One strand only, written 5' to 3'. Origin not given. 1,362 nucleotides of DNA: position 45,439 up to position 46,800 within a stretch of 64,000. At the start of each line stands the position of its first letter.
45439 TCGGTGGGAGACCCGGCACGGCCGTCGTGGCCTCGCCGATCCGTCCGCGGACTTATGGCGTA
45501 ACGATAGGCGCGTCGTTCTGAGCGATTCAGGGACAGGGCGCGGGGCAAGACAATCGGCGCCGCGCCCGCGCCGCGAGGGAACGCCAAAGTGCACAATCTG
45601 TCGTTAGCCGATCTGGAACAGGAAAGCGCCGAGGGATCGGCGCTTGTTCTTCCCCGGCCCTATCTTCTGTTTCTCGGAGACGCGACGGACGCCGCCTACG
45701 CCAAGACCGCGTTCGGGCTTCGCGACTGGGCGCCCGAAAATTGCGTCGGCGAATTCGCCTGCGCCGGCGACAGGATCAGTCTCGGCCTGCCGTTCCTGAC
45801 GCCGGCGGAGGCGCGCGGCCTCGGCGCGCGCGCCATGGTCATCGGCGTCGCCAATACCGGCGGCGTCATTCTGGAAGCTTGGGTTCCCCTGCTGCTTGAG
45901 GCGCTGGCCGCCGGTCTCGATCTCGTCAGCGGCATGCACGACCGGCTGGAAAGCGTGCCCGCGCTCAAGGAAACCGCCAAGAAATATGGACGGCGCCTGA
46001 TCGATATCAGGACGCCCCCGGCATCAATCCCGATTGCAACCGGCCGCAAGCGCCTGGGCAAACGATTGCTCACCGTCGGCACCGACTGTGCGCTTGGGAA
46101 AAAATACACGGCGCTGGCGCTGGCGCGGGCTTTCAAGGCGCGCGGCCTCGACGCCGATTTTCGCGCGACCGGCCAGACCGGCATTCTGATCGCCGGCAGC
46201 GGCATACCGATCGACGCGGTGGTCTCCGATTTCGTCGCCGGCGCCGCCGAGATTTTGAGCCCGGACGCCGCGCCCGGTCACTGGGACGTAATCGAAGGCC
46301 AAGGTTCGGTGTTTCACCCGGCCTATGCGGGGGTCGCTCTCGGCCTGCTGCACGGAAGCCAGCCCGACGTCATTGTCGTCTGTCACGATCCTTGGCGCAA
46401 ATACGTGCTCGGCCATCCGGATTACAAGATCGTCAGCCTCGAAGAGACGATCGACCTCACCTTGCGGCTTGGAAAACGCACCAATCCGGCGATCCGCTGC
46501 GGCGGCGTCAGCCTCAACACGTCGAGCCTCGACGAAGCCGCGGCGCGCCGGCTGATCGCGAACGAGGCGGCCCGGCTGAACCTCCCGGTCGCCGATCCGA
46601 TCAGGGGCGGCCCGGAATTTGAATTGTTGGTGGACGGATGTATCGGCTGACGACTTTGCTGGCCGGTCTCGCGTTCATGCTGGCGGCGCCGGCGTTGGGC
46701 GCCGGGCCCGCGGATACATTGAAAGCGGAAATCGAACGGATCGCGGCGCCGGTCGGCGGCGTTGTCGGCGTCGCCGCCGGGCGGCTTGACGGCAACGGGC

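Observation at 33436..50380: Self-contained TonB-dependent locus for D-amino-acid peptides (a peptide analogue of a PUL)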

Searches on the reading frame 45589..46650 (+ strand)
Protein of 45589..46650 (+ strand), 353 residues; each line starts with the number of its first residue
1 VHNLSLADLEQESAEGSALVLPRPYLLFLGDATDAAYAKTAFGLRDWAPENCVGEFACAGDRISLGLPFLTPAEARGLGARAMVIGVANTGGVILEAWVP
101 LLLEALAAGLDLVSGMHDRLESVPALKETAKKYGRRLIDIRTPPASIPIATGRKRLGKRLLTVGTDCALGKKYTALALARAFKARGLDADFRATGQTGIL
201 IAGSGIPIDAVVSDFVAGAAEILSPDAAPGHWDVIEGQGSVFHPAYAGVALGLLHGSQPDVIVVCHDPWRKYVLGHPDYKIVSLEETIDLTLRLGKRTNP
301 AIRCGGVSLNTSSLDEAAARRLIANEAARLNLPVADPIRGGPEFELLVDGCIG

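Call 4: search_protein_families(library=pfam, proteins=[window:45589-46650:+])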
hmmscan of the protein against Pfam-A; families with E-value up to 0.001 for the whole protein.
window:45589-46650:+ (353 aa): 2 families
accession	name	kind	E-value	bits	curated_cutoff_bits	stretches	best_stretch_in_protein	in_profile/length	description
PF07755.17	DUF1611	-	4.8e-72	242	25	1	149-343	2-198/201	Domain of unknown function (DUF1611_C) P-loop domain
PF17396.8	DUF1611_N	-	6.6e-22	78.1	22.6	1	61-143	6-95/95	Domain of unknown function (DUF1611_N) Rossmann-like domain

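Call 5: search_protein_families(library=ncbifam, proteins=[window:45589-46650:+])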
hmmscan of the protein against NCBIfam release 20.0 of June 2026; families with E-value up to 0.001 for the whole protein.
window:45589-46650:+ (353 aa): 1 family
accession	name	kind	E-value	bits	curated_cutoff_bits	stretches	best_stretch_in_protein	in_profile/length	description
NF041892.1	DgcN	equivalog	1.2e-135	451.7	480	1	24-341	1-318/326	N-acetyltransferase DgcN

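Call 17: find_encoding_contigs(protein=window:45589-46650:+, flank=10000, max_places=6)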
Protein window:45589-46650:+ (353 aa): no gene with exactly this product is on record in the collection.

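Call 18: find_homologous_proteins(query=window:45589-46650:+, max_evalue=1e-10)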
Query window:45589-46650:+ (353 aa): 8000 proteins with E <= 1e-10 among 8000 candidates; the best 120 are listed.
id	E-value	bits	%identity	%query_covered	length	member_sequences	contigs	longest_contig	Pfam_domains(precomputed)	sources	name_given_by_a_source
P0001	3.0e-230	782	100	100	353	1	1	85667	PF07755.18,PF17396.9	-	-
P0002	2.0e-175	601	77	100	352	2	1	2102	PF07755.18,PF17396.9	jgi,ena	-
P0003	2.8e-167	575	75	95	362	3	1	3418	PF07755.18,PF17396.9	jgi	jgi:uncharacterized NAD-dependent epimerase/dehydratase family protein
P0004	4.3e-166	571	75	94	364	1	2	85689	PF07755.18,PF17396.9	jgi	jgi:uncharacterized NAD-dependent epimerase/dehydratase family protein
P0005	5.5e-166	570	76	95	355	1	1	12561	PF07755.18,PF17396.9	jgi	jgi:uncharacterized NAD-dependent epimerase/dehydratase family protein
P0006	1.0e-165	569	74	99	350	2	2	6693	PF07755.18,PF17396.9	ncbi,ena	ncbi:MAG: DUF1611 domain-containing protein [Pseudomonadota bacterium]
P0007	2.0e-165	568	74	94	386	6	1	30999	PF07755.18,PF17396.9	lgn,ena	-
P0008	3.5e-165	568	76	94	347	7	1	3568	PF07755.18,PF17396.9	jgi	jgi:uncharacterized NAD-dependent epimerase/dehydratase family protein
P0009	3.8e-165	568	75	95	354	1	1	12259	PF07755.18,PF17396.9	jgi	jgi:uncharacterized NAD-dependent epimerase/dehydratase family protein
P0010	8.3e-165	566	76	94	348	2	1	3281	PF07755.18,PF17396.9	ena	-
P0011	9.1e-165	566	75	94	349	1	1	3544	PF07755.18,PF17396.9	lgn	-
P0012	9.8e-165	566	74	95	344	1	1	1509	PF07755.18,PF17396.9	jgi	jgi:uncharacterized NAD-dependent epimerase/dehydratase family protein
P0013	1.6e-164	565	76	94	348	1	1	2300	PF07755.18,PF17396.9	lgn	-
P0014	2.0e-164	565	75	95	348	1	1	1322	PF07755.18,PF17396.9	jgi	jgi:uncharacterized NAD-dependent epimerase/dehydratase family protein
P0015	3.0e-164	565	75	94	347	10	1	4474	PF07755.18,PF17396.9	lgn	-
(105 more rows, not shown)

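Call 19: find_encoding_contigs(protein=P0001, flank=10000, max_places=3)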
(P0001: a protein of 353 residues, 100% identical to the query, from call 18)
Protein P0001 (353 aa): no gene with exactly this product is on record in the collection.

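Call 20: find_encoding_contigs(protein=P0004, flank=10000, max_places=3)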
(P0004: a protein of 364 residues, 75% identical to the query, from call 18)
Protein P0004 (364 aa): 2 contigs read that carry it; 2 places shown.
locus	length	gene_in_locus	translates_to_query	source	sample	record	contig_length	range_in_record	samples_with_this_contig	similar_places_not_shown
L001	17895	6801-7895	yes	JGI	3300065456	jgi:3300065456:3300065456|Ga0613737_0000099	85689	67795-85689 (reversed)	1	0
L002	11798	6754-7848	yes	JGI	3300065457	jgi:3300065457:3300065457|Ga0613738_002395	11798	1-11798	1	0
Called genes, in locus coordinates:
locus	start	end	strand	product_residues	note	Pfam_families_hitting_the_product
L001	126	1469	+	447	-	PF01979:Amidohydro_1, PF07969:Amidohydro_3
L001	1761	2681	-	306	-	PF01548:DEDD_Tnp_IS110, PF02371:Transposase_20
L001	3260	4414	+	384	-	PF01244:Peptidase_M19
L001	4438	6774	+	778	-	PF07715:Plug, PF00593:TonB_dep_Rec_b-barrel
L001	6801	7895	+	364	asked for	PF17396:DUF1611_N, PF07755:DUF1611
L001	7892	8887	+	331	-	PF13354:Beta-lactamase2, PF00144:Beta-lactamase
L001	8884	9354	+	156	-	PF07969:Amidohydro_3 (weak)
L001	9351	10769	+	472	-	PF00144:Beta-lactamase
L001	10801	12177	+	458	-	PF00324:AA_permease, PF13520:AA_permease_2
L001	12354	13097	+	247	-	-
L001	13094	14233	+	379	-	PF01427:Peptidase_M15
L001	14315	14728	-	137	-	-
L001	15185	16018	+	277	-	PF00657:Lipase_GDSL, PF13472:Lipase_GDSL_2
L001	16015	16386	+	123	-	PF05368:NmrA, PF13460:NAD_binding_10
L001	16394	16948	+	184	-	-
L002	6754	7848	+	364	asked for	PF17396:DUF1611_N, PF07755:DUF1611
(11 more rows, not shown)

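Call 21: find_related_loci(query=window:45589-46650:+, collection=genome_contigs, flank=10000)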
Query window:45589-46650:+ (353 aa) in genome_contigs; peptide patterns used: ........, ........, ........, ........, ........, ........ (x = any residue, [..] = any of these).
446 stretches matched a pattern; 137 encode a relative of the query (tblastn E <= 1e-3); the best 80 are kept; 80 distinct loci.
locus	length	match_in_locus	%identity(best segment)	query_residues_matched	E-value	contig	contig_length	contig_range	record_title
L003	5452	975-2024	73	3-352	7e-173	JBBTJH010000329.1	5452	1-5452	MAG: Pseudomonadota bacterium isolate H41-bin163 H41_bin163_000000000329, whole genome shotgun sequence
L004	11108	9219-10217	74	21-353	4e-162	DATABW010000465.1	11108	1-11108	MAG TPA_asm: Woeseiaceae bacterium isolate SMAG_U6708 k141_1121362, whole genome shotgun sequence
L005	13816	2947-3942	74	21-352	1e-161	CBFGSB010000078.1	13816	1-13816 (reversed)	MAG TPA_asm: uncultured Chromatiales bacterium isolate SRR17295759_binner23_Refined_1 genome assembly, contig: ERZ233543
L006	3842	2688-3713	71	11-352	4e-167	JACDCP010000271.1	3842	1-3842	MAG: Gammaproteobacteria bacterium isolate MGR_bin311 SD2898_NODE_6784_length_3842_cov_1.212921, whole genome shotgun se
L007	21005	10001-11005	71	18-352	2e-160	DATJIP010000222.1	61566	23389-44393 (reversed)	MAG TPA_asm: Steroidobacteraceae bacterium isolate SMAG_U15541 k141_6590647, whole genome shotgun sequence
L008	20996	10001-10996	73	21-352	2e-159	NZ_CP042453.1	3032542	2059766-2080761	Arenimonas daejeonensis strain KACC 14631 chromosome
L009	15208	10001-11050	70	5-352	1e-159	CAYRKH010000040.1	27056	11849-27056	MAG TPA_asm: uncultured Woeseiaceae bacterium isolate SRP263527_co1_191 genome assembly, contig: NODE_1388_length_27056_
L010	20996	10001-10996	73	21-352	1e-158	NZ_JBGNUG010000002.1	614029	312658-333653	Pseudoxanthomonas sp. 10H Scaffold2, whole genome shotgun sequence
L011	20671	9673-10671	74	19-352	3e-158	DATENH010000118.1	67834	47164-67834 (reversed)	MAG TPA_asm: Steroidobacteraceae bacterium isolate SMAG_U8964 k141_686079, whole genome shotgun sequence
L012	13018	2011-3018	70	17-352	4e-158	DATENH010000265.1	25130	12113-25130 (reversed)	MAG TPA_asm: Steroidobacteraceae bacterium isolate SMAG_U8964 k141_907512, whole genome shotgun sequence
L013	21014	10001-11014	73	14-352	6e-158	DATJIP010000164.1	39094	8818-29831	MAG TPA_asm: Steroidobacteraceae bacterium isolate SMAG_U15541 k141_9834380, whole genome shotgun sequence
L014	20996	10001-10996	70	21-352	2e-157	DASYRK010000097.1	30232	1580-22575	MAG TPA_asm: Steroidobacteraceae bacterium isolate SMAG_U4509 k141_1010559, whole genome shotgun sequence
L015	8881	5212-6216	72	18-352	3e-157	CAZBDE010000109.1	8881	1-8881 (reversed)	MAG TPA_asm: uncultured Pseudoxanthomonas sp. isolate SRP344714_co2_309 genome assembly, contig: NODE_20851_length_8881_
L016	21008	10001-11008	71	17-352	1e-156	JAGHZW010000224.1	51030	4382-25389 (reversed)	MAG: Pseudoxanthomonas sp. isolate BIN6 scaffold7_cov0, whole genome shotgun sequence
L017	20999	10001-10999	75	19-352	4e-156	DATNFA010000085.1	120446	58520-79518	MAG TPA_asm: Steroidobacteraceae bacterium isolate SMAG_U11282 k141_1585687, whole genome shotgun sequence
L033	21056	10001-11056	65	1-352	4e-152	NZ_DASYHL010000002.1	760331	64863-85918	MAG: Sphingomonas sp. isolate SMAG_U4239 k141_38255, whole genome shotgun sequence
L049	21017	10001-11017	69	13-352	7e-149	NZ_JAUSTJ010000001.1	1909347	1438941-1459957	Sphingomonas kyeonggiensis strain DS2008 Ga0466926_01, whole genome shotgun sequence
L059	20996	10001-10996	70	21-352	3e-147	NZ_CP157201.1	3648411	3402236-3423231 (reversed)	Pseudoxanthomonas mexicana strain SDU_PSEU2 chromosome, complete genome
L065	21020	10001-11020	69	13-352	5e-145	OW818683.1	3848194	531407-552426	metagenome genome assembly, chromosome: 1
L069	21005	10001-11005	67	18-352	1e-144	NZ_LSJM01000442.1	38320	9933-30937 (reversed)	Sphingomonas sp. CCH9-E2 CCH9-E2_contig469, whole genome shotgun sequence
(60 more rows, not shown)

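Call 30: search_solved_structures(query=window:45589-46650:+, max_evalue=0.001, show_alignments=1)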
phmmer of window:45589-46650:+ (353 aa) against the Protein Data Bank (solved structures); distinct sequences matched with E-value up to 0.001: 3.
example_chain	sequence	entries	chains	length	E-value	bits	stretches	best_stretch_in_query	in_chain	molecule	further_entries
7xrj_A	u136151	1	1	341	2e-102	346.4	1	22-342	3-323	Putative NAD-dependent epimerase/dehydratase family protein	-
2obn_A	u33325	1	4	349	7.2e-45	157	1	27-344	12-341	Hypothetical protein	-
2g0t_A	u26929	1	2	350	1.3e-44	156.2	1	36-311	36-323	conserved hypothetical protein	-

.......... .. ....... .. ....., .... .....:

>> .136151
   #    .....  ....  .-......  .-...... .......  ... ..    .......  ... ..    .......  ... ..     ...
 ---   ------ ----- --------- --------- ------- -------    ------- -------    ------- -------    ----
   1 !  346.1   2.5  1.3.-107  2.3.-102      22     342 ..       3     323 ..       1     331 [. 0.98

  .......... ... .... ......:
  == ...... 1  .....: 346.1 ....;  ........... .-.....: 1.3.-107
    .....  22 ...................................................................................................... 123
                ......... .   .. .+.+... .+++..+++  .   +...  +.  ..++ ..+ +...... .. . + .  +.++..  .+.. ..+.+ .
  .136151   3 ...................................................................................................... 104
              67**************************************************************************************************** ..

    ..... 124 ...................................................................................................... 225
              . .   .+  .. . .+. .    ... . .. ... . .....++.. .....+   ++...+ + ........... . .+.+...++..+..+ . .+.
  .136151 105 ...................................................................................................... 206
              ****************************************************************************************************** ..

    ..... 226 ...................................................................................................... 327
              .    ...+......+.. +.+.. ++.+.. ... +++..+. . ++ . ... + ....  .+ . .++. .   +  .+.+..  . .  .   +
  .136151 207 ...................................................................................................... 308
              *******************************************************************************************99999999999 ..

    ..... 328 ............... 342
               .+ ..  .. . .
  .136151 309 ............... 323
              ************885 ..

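Call 38: search_protein_families(library=pfam, proteins=[L059:5699-7417:+, L059:13864-14607:+, L059:13918-16884:-, L059:14364-16838:+, L059:16889-17959:+, L059:18098-19738:+, L059:17651-19411:-, L059:19881-20978:-], max_evalue=0.01)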
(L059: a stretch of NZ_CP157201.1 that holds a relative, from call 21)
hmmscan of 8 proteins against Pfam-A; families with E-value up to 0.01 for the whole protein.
L059:5699-7417:+ (572 aa): 2 families
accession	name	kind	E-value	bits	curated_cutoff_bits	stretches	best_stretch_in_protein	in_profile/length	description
PF07969.17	Amidohydro_3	-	4.1e-15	56.7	29.7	1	73-542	2-471/472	Amidohydrolase family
PF01979.26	Amidohydro_1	-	1.1e-05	25.3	25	0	427-542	242-345/345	Amidohydrolase family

L059:13864-14607:+ (247 aa): 0 families

L059:13918-16884:- (988 aa): 4 families
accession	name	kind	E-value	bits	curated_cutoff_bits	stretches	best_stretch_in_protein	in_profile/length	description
PF08534.16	Redoxin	-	9.1e-21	74.6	26.6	1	850-976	3-137/148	Redoxin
PF00578.27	AhpC-TSA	-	1.1e-14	54.8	26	1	850-969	2-123/124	AhpC/TSA family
PF13905.12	Thioredoxin_8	-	0.00085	20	27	1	874-967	1-94/94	Thioredoxin-like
PF00085.26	Thioredoxin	-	0.0017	18.8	23.5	1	875-910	19-53/103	Thioredoxin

L059:14364-16838:+ (824 aa): 0 families

L059:16889-17959:+ (356 aa): 1 family
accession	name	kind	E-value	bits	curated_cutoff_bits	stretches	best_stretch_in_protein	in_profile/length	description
PF00166.26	Cpn10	-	7e-35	119.4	21.1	1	263-354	1-92/93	Chaperonin 10 Kd subunit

L059:18098-19738:+ (546 aa): 1 family
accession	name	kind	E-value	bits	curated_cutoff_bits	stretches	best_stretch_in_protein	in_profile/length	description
PF00118.29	Cpn60_TCP1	-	1.9e-75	254.9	34.3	1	23-523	1-488/490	TCP-1/cpn60 chaperonin family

L059:17651-19411:- (586 aa): 0 families

L059:19881-20978:- (365 aa): 0 families

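Call 40: search_protein_families(library=ncbifam, proteins=[L016:5623-7380:+, L065:13721-14911:+, L033:12564-14591:+, L069:5737-8589:-, L049:15462-17009:-], max_evalue=0.00001)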
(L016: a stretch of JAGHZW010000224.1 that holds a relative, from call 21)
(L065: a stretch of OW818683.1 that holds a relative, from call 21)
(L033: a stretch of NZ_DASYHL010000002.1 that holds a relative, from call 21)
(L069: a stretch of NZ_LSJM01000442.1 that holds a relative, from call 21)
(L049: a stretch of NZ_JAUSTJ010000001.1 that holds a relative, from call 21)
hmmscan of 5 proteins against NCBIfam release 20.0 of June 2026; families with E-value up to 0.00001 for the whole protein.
L016:5623-7380:+ (585 aa): 14 families
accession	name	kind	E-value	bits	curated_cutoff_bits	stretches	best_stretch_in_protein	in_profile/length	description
NF006560.0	PRK09061.1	subfamily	2.1e-56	191.3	340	2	429-558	379-514/517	amidohydrolase family protein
NF006689.0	PRK09237.1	equivalog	7.1e-11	41.3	371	1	27-85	3-61/383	amidohydrolase/deacetylase family metallohydrolase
TIGR03178.1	allantoinase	equivalog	1.1e-09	37.6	357.85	0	29-86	2-56/441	allantoinase AllB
NF005791.0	PRK07627.1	equivalog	1.5e-09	37.3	442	0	29-86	3-60/425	dihydroorotase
NF006838.0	PRK09357.1-3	equivalog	2.2e-08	33.4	644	0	30-86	4-60/423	dihydroorotase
NF006845.0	PRK09357.2-6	equivalog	1.2e-07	30.7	728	0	29-86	3-60/428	dihydroorotase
NF006056.0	PRK08204.1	subfamily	2.6e-07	29.8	391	0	29-85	5-62/449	hypothetical protein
NF006688.0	PRK09236.1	equivalog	2.8e-07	29.7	535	0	469-553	344-438/444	dihydroorotase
NF006559.0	PRK09060.1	equivalog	4.3e-07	28.6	482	0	25-85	3-60/444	dihydroorotase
NF011990.0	PRK15446.2-6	subfamily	4.4e-07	28.9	233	0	467-542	320-384/390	alpha-D-ribose 1-methylphosphonate 5-triphosphate diphosphatase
TIGR03121.1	one_C_dehyd_A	equivalog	6.3e-07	28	392.75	0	486-553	443-510/556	formylmethanofuran dehydrogenase subunit A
NF006839.0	PRK09357.1-4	equivalog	7.8e-07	28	576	0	29-87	2-59/422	dihydroorotase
NF004839.0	PRK06189.1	equivalog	1.9e-06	26.8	631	0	27-94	3-67/451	allantoinase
NF009060.0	PRK12394.1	equivalog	2.9e-06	26.3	442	0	28-85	4-60/381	metallo-dependent hydrolase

L065:13721-14911:+ (396 aa): 0 families

L033:12564-14591:+ (675 aa): 10 families
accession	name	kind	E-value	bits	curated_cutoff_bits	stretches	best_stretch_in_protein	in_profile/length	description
NF052559.1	MthAcHydAcmB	equivalog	1.2e-12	47.3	550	1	216-470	17-282/391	methyl acetate hydrolase AcmB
NF009622.0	PRK13128.1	equivalog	6.1e-11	41.5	443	1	209-543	8-323/518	D-aminopeptidase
NF033085.1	bla_class_C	equivalog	1.1e-10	40.9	415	1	212-465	10-242/356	class C beta-lactamase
NF045671.1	blaPNC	exception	2.4e-09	36.5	750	1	176-466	15-284/401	PNC family class C beta-lactamase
NF007943.0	PRK10662.1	equivalog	1.1e-07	30.8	266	1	217-408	44-231/380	D-alanyl-D-alanine-carboxypeptidase/endopeptidase AmpH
NF033159.0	blaPAC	exception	6e-07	28.6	850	1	221-426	42-233/380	PAC family class C beta-lactamase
NF002968.0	PRK03642.1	equivalog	8e-07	28.2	385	1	206-402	39-243/432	penicillin binding protein PBP4B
NF000397.2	blaACC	exception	9.6e-07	28.1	850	1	211-472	35-274/385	ACC family cephalosporin-hydrolyzing class C beta-lactamase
NF033700.1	blaCMA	exception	6.7e-06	25.4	887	0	221-461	37-255/375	CMA family class C beta-lactamase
NF033698.1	blaCSA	exception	8.1e-06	25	884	0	221-461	37-255/375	CSA family class C beta-lactamase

L069:5737-8589:- (950 aa): 15 families
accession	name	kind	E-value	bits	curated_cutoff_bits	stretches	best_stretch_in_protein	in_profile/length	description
TIGR01786.1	TonB-hemlactrns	subfamily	2.4e-28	98.9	323.75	2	616-924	426-685/719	TonB-dependent hemoglobin/transferrin/lactoferrin family receptor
TIGR01785.1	TonB-hemin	subfamily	6.6e-23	81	316.85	2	60-190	2-132/677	TonB-dependent heme/hemoglobin receptor family protein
NF007478.2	PRK10064.1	equivalog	5.6e-18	64.5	745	1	44-220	16-189/663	catecholate siderophore receptor CirA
TIGR01783.1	TonB-siderophor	subfamily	5.5e-17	61.6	223.5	1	80-264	6-184/649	TonB-dependent siderophore receptor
NF007926.1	PRK10641.1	equivalog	3.8e-15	55.5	836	1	38-197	7-164/617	TonB-dependent vitamin B12 receptor BtuB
TIGR01779.1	TonB-B12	equivalog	4.2e-15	55.3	599.7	1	44-192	13-159/614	TonB-dependent vitamin B12 receptor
NF010010.0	PRK13483.1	equivalog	2e-14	52.5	927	1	38-188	13-164/660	ligand-gated channel protein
NF053590.1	TonB_dep_TOL0244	equivalog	1.3e-11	43.9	645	1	154-220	107-175/604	TOL_0244 family TonB-dependent receptor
NF010011.0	PRK13484.1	equivalog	2.1e-11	42.8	1197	1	53-204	24-175/682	IreA family TonB-dependent siderophore receptor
NF010048.1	PRK13524.1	subfamily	3.6e-11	42.3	493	1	46-191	27-180/744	FepA family TonB-dependent siderophore receptor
NF010038.0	PRK13513.1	equivalog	1e-10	40.9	942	1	46-189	21-167/659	ligand-gated channel protein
NF010051.0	PRK13528.1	subfamily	2.2e-10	39.5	583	1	51-191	23-176/727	FepA family TonB-dependent siderophore receptor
NF050067.1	TonBEntbctnRecCfrA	equivalog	1.4e-09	36.8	1200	1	49-190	16-161/698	TonB-dependent ferric enterobactin receptor CfrA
NF010012.0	PRK13486.1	equivalog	2.8e-09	35.9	924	1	56-191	22-162/696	TonB-dependent receptor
NF049960.1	siderphRecptFauA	equivalog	6.1e-06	24.9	900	0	881-924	657-700/727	TonB-dependent alcaligin siderophore receptor FauA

L049:15462-17009:- (515 aa): 0 families

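Call 41: search_protein_families(library=pfam, proteins=[L016:5623-7380:+, L065:13721-14911:+, L033:12564-14591:+, L069:5737-8589:-, L049:15462-17009:-], max_evalue=0.00001)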
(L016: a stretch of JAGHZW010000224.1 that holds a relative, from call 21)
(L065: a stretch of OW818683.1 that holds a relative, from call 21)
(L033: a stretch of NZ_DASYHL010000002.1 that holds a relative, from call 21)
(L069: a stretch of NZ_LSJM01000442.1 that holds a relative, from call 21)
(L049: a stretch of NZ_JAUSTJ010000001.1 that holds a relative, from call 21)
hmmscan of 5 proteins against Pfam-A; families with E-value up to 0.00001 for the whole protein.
L016:5623-7380:+ (585 aa): 2 families
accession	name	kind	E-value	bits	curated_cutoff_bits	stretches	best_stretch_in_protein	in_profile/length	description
PF07969.17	Amidohydro_3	-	1e-15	58.6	29.7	1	70-540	1-471/472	Amidohydrolase family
PF01979.26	Amidohydro_1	-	4.4e-06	26.6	25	0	425-540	242-345/345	Amidohydrolase family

L065:13721-14911:+ (396 aa): 1 family
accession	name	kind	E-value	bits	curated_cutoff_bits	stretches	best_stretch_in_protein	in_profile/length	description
PF01244.27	Peptidase_M19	-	4.7e-88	295.8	26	1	30-388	2-318/319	Membrane dipeptidase (Peptidase family M19)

L033:12564-14591:+ (675 aa): 1 family
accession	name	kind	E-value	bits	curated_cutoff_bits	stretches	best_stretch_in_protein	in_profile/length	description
PF00144.29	Beta-lactamase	-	1.7e-47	162.7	27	1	213-545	4-321/329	Beta-lactamase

L069:5737-8589:- (950 aa): 3 families
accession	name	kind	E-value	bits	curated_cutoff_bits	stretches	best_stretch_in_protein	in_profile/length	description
PF00593.30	TonB_dep_Rec_b-barrel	-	1.6e-31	111.1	27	1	416-920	53-436/436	TonB dependent receptor-like, beta-barrel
PF07715.20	Plug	-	3.1e-19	69.9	23.9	1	75-181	4-107/107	TonB-dependent Receptor Plug Domain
PF14905.12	OMP_b-brl_3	-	1.1e-07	31.7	27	1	694-923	204-376/408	Outer membrane protein beta-barrel family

L049:15462-17009:- (515 aa): 0 families
